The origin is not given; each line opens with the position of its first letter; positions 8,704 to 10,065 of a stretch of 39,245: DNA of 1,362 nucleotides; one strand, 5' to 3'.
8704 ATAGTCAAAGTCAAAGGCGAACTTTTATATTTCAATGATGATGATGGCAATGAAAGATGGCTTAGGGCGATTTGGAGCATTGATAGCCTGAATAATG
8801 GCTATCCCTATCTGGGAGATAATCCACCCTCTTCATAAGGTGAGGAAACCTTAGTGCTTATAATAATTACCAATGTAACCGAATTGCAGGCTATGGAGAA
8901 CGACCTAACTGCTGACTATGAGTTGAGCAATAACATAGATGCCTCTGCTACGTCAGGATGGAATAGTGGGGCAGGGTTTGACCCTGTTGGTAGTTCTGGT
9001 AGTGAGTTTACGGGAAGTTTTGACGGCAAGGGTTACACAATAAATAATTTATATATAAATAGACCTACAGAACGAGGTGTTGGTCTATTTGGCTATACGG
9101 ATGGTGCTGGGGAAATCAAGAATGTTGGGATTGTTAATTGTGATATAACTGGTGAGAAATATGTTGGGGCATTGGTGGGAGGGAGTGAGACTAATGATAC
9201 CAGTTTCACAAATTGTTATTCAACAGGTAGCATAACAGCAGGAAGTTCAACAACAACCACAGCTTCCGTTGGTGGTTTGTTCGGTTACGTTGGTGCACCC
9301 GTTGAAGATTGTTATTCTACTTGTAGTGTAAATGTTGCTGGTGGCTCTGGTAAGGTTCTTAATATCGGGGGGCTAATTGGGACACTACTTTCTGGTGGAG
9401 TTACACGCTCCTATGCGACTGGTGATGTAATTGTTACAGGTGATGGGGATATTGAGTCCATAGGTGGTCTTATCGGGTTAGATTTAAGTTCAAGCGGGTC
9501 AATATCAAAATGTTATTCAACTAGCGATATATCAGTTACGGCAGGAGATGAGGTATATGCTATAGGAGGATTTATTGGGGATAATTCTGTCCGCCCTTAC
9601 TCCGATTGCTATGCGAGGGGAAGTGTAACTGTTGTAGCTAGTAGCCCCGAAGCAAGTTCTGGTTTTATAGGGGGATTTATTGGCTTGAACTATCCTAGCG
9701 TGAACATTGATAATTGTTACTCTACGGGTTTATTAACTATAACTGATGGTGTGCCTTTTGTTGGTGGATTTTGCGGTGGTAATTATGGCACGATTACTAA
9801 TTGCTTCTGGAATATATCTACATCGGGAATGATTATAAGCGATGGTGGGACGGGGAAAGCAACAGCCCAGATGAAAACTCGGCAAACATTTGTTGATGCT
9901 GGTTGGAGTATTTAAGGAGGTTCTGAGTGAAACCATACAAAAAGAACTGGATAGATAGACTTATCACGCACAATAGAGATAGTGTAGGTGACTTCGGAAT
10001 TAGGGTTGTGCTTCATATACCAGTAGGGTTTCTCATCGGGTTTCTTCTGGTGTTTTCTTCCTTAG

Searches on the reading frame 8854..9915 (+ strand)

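Call 37: search_protein_families(library=phrogs, proteins=[window:8854-9915:+], max_evalue=0.001)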
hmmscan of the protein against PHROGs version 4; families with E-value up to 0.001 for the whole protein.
window:8854-9915:+ (353 aa): 1 family
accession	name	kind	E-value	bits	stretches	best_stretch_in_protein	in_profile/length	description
phrog_30905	-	unknown function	8.8e-10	39.7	1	4-111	4-104/139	-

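Call 94: search_protein_families(library=pfam, proteins=[window:8854-9915:+], max_evalue=0.001)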
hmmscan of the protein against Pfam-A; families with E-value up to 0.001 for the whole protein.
window:8854-9915:+ (353 aa): 1 family
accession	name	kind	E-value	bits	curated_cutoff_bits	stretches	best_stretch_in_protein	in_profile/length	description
PF07581.17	Glug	-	1.1e-14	54.1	20.5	1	102-128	3-28/28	The GLUG motif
